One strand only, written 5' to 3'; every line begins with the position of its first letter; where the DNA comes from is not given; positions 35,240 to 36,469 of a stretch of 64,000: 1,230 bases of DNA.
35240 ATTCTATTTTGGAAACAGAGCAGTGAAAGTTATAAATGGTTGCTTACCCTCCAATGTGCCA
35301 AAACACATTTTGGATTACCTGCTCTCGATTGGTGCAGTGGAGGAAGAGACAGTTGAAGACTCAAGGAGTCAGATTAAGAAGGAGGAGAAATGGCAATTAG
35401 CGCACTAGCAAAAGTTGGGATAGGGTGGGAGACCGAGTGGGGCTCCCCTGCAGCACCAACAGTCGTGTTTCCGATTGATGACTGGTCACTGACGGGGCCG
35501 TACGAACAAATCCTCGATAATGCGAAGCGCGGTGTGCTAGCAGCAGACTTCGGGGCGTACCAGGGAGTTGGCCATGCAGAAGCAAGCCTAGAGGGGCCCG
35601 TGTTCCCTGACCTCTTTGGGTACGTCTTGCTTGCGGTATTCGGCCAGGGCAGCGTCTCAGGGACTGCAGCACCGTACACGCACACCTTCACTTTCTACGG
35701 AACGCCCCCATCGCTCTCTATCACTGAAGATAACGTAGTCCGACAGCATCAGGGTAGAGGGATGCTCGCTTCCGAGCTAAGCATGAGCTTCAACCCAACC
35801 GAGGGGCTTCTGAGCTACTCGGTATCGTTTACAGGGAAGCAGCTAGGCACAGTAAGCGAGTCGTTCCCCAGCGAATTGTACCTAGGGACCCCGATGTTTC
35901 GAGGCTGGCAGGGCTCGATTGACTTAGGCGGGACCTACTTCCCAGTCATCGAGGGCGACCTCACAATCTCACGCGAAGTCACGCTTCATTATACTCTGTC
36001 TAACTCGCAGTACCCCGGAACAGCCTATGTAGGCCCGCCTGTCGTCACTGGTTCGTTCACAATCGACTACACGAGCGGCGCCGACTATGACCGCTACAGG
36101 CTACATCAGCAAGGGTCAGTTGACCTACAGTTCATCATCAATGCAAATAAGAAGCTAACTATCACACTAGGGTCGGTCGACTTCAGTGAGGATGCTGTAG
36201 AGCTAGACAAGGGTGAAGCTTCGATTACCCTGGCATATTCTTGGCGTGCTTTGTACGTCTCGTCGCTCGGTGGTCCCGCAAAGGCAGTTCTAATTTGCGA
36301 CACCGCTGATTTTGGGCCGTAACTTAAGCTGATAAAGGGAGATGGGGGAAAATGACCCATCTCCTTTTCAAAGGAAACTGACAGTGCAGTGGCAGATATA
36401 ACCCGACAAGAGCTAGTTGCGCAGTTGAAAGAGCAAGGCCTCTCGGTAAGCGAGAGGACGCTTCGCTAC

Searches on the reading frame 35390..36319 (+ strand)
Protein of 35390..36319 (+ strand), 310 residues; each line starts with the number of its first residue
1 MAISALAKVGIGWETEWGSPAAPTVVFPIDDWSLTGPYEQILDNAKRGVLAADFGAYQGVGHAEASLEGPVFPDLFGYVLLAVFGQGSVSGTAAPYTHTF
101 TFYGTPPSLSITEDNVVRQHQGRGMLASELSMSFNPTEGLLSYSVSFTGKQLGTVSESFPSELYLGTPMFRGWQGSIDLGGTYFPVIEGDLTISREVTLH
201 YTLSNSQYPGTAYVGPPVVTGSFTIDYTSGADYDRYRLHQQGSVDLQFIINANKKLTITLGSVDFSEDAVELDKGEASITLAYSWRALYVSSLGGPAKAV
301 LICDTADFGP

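Call 73: search_protein_families(library=pfam, proteins=[window:35390-36319:+], max_evalue=0.01)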
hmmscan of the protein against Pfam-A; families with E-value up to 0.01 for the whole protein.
window:35390-36319:+ (310 aa): 1 family
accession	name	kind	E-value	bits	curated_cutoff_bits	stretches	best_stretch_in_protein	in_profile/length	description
PF18906.5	Phage_tube_2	-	1.6e-27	97.2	27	1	5-287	2-266/266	Phage tail tube protein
